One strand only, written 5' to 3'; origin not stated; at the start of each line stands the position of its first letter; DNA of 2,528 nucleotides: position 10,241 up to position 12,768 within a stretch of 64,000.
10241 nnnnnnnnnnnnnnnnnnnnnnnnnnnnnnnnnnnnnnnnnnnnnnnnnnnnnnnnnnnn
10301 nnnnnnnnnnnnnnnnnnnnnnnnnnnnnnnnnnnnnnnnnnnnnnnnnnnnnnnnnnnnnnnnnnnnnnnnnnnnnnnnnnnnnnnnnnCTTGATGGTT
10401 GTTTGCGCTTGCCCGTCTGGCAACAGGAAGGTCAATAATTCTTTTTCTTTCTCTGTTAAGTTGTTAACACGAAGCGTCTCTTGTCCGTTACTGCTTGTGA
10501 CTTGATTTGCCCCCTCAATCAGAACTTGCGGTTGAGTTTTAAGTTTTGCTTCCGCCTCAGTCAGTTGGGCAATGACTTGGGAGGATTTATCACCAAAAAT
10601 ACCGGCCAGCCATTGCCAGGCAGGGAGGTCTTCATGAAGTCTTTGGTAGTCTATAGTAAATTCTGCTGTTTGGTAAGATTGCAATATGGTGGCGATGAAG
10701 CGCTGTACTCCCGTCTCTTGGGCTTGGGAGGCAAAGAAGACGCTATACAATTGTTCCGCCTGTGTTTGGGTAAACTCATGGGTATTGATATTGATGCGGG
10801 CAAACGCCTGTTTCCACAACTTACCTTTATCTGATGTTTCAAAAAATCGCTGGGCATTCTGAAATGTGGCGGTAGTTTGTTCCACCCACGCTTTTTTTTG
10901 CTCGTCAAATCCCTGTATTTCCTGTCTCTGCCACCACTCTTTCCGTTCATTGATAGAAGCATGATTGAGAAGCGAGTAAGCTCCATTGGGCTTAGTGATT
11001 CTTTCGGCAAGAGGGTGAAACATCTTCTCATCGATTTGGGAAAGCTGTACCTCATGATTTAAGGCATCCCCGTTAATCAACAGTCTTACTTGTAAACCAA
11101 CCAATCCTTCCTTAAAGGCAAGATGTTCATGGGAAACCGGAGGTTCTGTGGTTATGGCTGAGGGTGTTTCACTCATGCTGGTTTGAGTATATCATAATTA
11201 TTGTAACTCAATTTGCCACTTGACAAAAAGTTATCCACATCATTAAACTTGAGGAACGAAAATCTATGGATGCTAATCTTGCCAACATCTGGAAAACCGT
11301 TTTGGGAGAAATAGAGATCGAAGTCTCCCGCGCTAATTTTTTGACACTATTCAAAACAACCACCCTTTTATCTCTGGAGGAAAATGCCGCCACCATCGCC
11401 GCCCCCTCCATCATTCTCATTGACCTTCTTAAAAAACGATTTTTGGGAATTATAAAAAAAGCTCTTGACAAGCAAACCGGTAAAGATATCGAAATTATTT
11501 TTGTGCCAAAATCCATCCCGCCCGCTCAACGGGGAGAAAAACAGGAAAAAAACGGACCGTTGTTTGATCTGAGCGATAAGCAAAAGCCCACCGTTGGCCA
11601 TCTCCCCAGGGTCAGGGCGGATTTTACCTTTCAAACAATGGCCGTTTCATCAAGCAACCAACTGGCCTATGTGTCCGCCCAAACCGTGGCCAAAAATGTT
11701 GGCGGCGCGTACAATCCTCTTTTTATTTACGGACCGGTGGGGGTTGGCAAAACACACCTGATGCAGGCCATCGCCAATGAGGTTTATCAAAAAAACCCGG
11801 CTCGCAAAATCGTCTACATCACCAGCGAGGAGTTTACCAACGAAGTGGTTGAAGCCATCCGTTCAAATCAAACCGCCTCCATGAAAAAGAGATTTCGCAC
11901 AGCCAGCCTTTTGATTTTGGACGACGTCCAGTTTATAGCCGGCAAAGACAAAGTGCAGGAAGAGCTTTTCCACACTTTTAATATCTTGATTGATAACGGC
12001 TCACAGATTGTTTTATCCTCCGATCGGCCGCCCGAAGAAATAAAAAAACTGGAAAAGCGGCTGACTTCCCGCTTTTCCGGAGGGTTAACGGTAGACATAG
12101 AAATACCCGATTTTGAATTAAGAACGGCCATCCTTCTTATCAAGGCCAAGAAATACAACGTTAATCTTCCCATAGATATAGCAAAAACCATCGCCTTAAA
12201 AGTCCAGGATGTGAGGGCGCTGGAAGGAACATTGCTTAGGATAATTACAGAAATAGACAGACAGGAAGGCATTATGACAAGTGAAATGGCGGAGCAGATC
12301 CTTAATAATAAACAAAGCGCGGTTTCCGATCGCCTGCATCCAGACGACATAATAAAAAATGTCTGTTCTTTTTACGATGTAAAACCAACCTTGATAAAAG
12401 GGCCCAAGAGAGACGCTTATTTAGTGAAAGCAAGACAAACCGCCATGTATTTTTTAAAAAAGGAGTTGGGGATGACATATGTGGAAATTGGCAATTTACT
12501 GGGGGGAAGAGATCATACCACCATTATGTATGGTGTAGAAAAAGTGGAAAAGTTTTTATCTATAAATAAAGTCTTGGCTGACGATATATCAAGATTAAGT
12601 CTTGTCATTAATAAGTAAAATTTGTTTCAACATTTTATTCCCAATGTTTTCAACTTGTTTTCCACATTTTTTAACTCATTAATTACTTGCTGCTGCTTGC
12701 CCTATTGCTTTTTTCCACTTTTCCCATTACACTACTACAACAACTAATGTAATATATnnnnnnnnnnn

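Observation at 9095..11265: Effector-family gene wedged between rpmH and dnaA at the replication origin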

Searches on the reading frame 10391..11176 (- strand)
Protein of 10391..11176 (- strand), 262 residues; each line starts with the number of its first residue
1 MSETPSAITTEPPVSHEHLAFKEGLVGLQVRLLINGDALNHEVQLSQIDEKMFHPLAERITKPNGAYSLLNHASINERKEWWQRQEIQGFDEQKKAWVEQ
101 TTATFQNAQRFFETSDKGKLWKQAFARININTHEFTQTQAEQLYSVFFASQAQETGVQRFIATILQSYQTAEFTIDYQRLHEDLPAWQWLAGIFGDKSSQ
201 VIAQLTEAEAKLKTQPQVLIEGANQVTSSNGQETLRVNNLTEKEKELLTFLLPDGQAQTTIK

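Call 39: find_homologous_proteins(query=A5, max_evalue=0.00001)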
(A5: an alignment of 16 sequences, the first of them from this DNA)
Query A5 (16 sequences) (262 aa, profile of the alignment): 1 proteins with E <= 0.00001 among 4218 candidates.
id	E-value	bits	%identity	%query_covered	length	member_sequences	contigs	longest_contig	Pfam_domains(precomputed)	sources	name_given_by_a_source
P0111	3.5e-57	212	29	93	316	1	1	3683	-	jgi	-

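Call 65: predict_structure(alignment_id=A5)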
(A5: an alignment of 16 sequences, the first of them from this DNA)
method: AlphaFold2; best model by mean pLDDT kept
length: 262 residues; sequences in the alignment: 16
mean_pLDDT: 88.4   pTM: 0.86
mean pLDDT of the five models: 88.4, 87.2, 87.1, 86.6, 86.4
residues with pLDDT >= 90: 202; 70-90: 30; 50-70: 10; < 50: 20
segments of 3 or more residues with pLDDT < 50: 1-15, 259-262
pLDDT, mean of each block of 10 residues (from residue 1): 41 50 91 95 96 89 89 93 92 94 94 94 96 94 89 84 96 95 96 95 97 96 93 95 96 68 35
secondary structure, 60 per line:
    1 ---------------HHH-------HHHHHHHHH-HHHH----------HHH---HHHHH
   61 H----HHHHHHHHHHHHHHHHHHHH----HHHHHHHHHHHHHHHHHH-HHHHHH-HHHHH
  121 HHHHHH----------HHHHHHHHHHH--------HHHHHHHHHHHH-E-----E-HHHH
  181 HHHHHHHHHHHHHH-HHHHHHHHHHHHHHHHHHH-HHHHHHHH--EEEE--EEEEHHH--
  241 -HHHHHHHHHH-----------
elements in order: H26-34 H36-39 H56-61 H66-85 H90-107 H109-114 H116-126 H137-147 H156-167 H177-194 H196-214 H216-223 E226-229 E232-235 H242-251

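Call 68: fold_search(model_id=the predicted structure, library=pdb)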
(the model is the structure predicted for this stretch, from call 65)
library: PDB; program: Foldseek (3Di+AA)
matches with E <= 10: 72; with E <= 0.001: 0
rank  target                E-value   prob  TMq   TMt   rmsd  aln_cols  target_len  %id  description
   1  9h72_C                9.4e-01  0.16  0.18  0.17  14.6       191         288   12  Csn2 (point mutations Y212R, I213R and M215R) in complex with Cas1-Cas2 integrase and dsDNA, Streptococcus thermophilu (released 2026-02-18)
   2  3mnl_B                1.3e+00  0.09  0.16  0.21  17.5       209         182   12  The crystal structure of KstR (Rv3574) from Mycobacterium tuberculosis H37Rv (released 2011-04-27)
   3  9h6t_C                1.7e+00  0.06  0.16  0.15  18.0       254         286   10  Partial Cas1-Cas2 CRISPR integrase complex bound to a half-integration product, Streptococcus thermophilus DGCC 7710 C (released 2026-02-18)
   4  3mnl_A                1.7e+00  0.06  0.15  0.18  18.5       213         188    9  The crystal structure of KstR (Rv3574) from Mycobacterium tuberculosis H37Rv (released 2011-04-27)
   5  6opm_B                2.0e+00  0.04  0.12  0.11  16.6       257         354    9  Casposase bound to integration product (released 2020-02-12)
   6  7vg4_D                2.0e+00  0.03  0.12  0.14  19.3       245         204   11  10,5-methenyltetrahydrofolate cyclohydrolase from Methylobacterium extorquens AM1 strain (released 2022-07-06)
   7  1gwi_A                2.5e+00  0.03  0.13  0.10  17.1       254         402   13  The 1.92 A structure of Streptomyces coelicolor A3(2) CYP154C1: A new monooxygenase that functionalizes macrolide ring (released 2003-01-29)
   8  3qwv                  2.8e+00  0.06  0.15  0.11  12.1       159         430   14  Crystal structure of histone lysine methyltransferase SmyD2 in complex with the cofactor product AdoHcy (released 2011-07-06)
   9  5cxg_A                2.8e+00  0.05  0.15  0.19  16.7       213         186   10  Crystal structure of Mycobacterium tuberculosis KstR in complex with PEG (released 2016-02-17)
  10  8q2n_C                2.8e+00  0.02  0.11  0.10  17.7       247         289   14  Cas1-Cas2 CRISPR integrase bound to prespacer and target DNA, Streptococcus thermophilus DGCC 7710 CRISPR3 system (released 2024-08-14)
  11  7vg4_C                2.8e+00  0.02  0.11  0.13  19.9       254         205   11  10,5-methenyltetrahydrofolate cyclohydrolase from Methylobacterium extorquens AM1 strain (released 2022-07-06)
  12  6cbx_A                2.9e+00  0.06  0.11  0.09  13.3       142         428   14  Crystal structure of human SET and MYND Domain Containing protein 2 with MTF1497 (released 2018-03-14)
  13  5yxb_A                2.9e+00  0.02  0.13  0.14  21.9       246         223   15  A ligand binding to FXR (released 2019-03-13)
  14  7vg4_A                3.0e+00  0.02  0.12  0.14  20.4       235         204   10  10,5-methenyltetrahydrofolate cyclohydrolase from Methylobacterium extorquens AM1 strain (released 2022-07-06)
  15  4n06_B                3.2e+00  0.02  0.11  0.09  20.1       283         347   13  Crystal structure of Cas1 from Archaeoglobus fulgidus and its nucleolytic activity (released 2014-01-15)
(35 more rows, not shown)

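Call 82: fold_search(model_id=the predicted structure, library=viral)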
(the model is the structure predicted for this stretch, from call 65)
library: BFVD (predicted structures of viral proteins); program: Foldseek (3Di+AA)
matches with E <= 10: 91; with E <= 0.001: 0
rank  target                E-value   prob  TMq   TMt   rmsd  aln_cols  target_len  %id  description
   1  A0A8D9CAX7            1.1e+00  0.10  0.17  0.18  18.2       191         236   12  Uncharacterized protein [uncultured marine phage]
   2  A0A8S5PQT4            2.0e+00  0.04  0.12  0.13  20.4       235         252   13  Minor capsid protein [Siphoviridae sp. ctZro7]
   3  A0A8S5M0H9            2.3e+00  0.08  0.18  0.21  13.5       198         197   12  Tail tape measure protein (Fragment) [Siphoviridae sp. ct37J14]
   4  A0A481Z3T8            2.5e+00  0.04  0.14  0.11  19.9       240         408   10  Ribonuclease III [Pithovirus LCPAC102]
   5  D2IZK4                2.6e+00  0.04  0.15  0.13  33.5       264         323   11  Recombinase [Enterococcus phage phiFL2B]
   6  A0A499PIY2            2.8e+00  0.04  0.15  0.14  24.6       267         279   11  Cation efflux protein transmembrane domain-containing protein [Pistachio ampelovirus A]
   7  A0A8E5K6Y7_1          2.8e+00  0.02  0.10  0.03  19.4       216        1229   12  (no name in the UniProt tables at hand)
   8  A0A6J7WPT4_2          2.8e+00  0.02  0.11  0.04  20.1       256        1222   12  Large polyvalent protein associated domain-containing protein [uncultured Caudovirales phage]
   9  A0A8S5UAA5            2.9e+00  0.02  0.10  0.06  28.9       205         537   15  L SHAPED TAIL FIBER PROTEIN [Myoviridae sp. ctNrE4]
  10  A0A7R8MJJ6            3.0e+00  0.04  0.14  0.15  14.8       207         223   11  Uncharacterized protein [Klebsiella phage vB_KvM-Eowyn]
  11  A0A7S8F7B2            3.3e+00  0.02  0.12  0.09  19.5       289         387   11  (no name in the UniProt tables at hand)
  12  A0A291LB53            3.5e+00  0.04  0.12  0.16  13.5       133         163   11  Lysozyme [Caulobacter phage Lullwater]
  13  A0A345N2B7            3.6e+00  0.05  0.16  0.13  15.3       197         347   13  (no name in the UniProt tables at hand)
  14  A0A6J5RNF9            3.8e+00  0.06  0.17  0.20  11.4       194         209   11  Imm-5-like domain-containing protein [uncultured Caudovirales phage]
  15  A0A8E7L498            3.8e+00  0.03  0.13  0.14  19.2       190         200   16  Replication-associated protein [Fringilla montifringilla Genomoviridae sp.]
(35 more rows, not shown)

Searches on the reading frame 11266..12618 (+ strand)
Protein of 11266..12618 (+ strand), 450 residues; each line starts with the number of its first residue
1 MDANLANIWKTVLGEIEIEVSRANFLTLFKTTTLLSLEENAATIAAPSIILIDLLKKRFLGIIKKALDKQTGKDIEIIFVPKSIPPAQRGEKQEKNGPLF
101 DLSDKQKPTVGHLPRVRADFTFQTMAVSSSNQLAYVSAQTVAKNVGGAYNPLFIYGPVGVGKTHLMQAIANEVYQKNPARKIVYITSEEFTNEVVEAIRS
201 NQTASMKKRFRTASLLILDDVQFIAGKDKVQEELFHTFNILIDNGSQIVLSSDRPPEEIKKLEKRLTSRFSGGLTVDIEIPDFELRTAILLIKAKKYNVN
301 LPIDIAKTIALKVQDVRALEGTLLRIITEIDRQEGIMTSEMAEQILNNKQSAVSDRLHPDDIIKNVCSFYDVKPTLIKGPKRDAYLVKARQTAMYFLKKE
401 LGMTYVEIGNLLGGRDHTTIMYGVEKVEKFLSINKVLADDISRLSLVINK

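Call 10: find_related_loci(query=window:11266-12618:+, collection=genome_contigs, flank=8000)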
Query window:11266-12618:+ (450 aa) in genome_contigs; peptide patterns used: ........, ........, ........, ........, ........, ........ (x = any residue, [..] = any of these).
154 stretches matched a pattern; 31 encode a relative of the query (tblastn E <= 1e-3); 31 distinct loci.
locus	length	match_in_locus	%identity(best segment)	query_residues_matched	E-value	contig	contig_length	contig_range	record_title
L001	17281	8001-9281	68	1-434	0e+0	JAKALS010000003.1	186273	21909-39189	MAG: bacterium isolate WY5.bin132 NODE_93_length_186273_cov_6.590870, whole genome shotgun sequence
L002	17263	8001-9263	69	8-431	0e+0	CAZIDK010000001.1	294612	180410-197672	MAG TPA_asm: uncultured Gammaproteobacteria bacterium isolate SRP302447_co4_23 genome assembly, contig: NODE_116_length_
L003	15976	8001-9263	67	8-431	0e+0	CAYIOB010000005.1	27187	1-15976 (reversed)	MAG TPA_asm: uncultured Gammaproteobacteria bacterium isolate ERP119705_co25_644 genome assembly, contig: NODE_907_lengt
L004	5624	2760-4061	66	8-445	0e+0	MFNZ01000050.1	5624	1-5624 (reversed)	MAG: Candidatus Levybacteria bacterium RIFCSPHIGHO2_02_FULL_37_13 rifcsphigho2_02_scaffold_46429, whole genome shotgun s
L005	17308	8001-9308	66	7-444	0e+0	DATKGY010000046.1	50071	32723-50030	MAG TPA_asm: Patescibacteria group bacterium isolate SMAG_U14563 k141_67791, whole genome shotgun sequence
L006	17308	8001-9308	64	7-444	0e+0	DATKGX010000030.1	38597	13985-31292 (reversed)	MAG TPA_asm: Patescibacteria group bacterium isolate SMAG_U14562 k141_184472, whole genome shotgun sequence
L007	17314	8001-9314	63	1-441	0e+0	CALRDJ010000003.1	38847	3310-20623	MAG: Candidatus Levybacteria bacterium GW2011_GWA1_37_16 isolate TH-11nov19-213 genome assembly, contig: TH-11nov19-C232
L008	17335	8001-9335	63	1-445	0e+0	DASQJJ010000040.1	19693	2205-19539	MAG TPA_asm: Candidatus Eisenbacteria bacterium isolate SMAG_U11883 k141_49365, whole genome shotgun sequence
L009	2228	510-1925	57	1-441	0e+0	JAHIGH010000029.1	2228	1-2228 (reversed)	MAG: Patescibacteria group bacterium isolate KR11_N2.mb.17 KR11_N2.mb.17_k141_19709, whole genome shotgun sequence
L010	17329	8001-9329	61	1-431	1e-176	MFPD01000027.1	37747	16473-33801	MAG: Candidatus Levybacteria bacterium RIFCSPLOWO2_02_FULL_37_18 rifcsplowo2_02_scaffold_847, whole genome shotgun seque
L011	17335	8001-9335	60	1-445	4e-175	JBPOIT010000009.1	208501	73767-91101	MAG: Candidatus Levyibacteriota bacterium isolate MAG_784 c_000000578650, whole genome shotgun sequence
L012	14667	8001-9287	61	9-441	5e-172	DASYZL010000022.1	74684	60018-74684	MAG TPA_asm: Patescibacteria group bacterium isolate SMAG_U6361 k141_1008027, whole genome shotgun sequence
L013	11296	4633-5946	61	8-445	6e-172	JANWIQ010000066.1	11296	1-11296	MAG: Candidatus Paceibacterota bacterium isolate CRAIB_MAG45 c_000000079211, whole genome shotgun sequence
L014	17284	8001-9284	54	2-428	2e-147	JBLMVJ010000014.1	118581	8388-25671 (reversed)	MAG: Candidatus Levyibacteriota bacterium isolate MAG318 PRJNA960887_bin9_renamed_13, whole genome shotgun sequence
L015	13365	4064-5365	51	5-442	9e-147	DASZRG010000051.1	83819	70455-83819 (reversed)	MAG TPA_asm: Patescibacteria group bacterium isolate SMAG_U6018 k141_461311, whole genome shotgun sequence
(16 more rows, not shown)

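Call 46: find_related_loci(query=window:11266-12618:+, collection=metagenome_contigs, flank=6000)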
Query window:11266-12618:+ (450 aa) in metagenome_contigs; peptide patterns used: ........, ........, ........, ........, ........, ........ (x = any residue, [..] = any of these).
226 stretches matched a pattern; 72 encode a relative of the query (tblastn E <= 1e-3); 72 distinct loci.
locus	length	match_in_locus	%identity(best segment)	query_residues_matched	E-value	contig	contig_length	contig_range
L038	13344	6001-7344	68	1-448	0e+0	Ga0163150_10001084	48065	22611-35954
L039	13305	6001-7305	69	1-431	0e+0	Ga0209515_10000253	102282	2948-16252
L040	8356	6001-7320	67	8-445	0e+0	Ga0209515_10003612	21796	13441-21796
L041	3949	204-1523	67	8-445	0e+0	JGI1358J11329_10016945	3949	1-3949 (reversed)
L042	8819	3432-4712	68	1-431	0e+0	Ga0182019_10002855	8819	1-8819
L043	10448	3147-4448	68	8-445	0e+0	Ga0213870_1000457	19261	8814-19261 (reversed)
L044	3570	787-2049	67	8-431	0e+0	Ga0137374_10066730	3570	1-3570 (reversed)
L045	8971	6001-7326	66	8-450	0e+0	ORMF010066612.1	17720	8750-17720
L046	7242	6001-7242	68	8-424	0e+0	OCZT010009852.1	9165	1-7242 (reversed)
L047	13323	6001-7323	65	1-441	0e+0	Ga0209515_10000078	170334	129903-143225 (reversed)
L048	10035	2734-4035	66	8-445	0e+0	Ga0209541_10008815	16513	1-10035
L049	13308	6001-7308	66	7-444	0e+0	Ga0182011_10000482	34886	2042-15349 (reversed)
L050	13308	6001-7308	64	7-444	0e+0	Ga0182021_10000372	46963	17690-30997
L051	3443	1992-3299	66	8-445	0e+0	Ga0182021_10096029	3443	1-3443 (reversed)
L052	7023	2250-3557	66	8-445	0e+0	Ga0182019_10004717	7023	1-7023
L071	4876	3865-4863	73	1-329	2e-159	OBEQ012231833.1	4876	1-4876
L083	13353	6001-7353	42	2-437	5e-112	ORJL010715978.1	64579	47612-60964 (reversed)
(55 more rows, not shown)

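Call 53: search_protein_families(library=pfam, proteins=[L071:1710-2831:-, L071:2836-3708:-, L040:5250-5993:-], max_evalue=0.001)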
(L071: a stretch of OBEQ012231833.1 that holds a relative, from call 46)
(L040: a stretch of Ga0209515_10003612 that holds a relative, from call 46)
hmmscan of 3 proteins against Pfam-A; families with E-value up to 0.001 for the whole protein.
L071:1710-2831:- (373 aa): 0 families

L071:2836-3708:- (290 aa): 4 families
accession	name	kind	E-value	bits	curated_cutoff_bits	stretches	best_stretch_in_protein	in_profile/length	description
PF01555.25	N6_N4_Mtase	-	4.5e-60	203.8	26.7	1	33-251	1-218/221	DNA methylase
PF02384.22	N6_Mtase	-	0.00022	21.1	20.4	0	11-85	104-182/311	N-6 DNA Methylase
PF02086.21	MethyltransfD12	-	0.00032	21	22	0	27-69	170-217/253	D12 class N6 adenine-specific DNA methyltransferase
PF03602.21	Cons_hypoth95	-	0.00065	19.8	24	0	4-53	82-134/182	Conserved hypothetical protein 95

L040:5250-5993:- (247 aa): 1 family
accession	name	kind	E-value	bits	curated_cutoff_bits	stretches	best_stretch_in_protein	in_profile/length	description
PF01467.32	CTP_transf_like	-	1.5e-16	61.2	21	1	64-219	1-133/133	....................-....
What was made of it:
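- L040 carries a metabolic NadD-like gene at the site (call 53), so the cargo there is not only defence genes.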
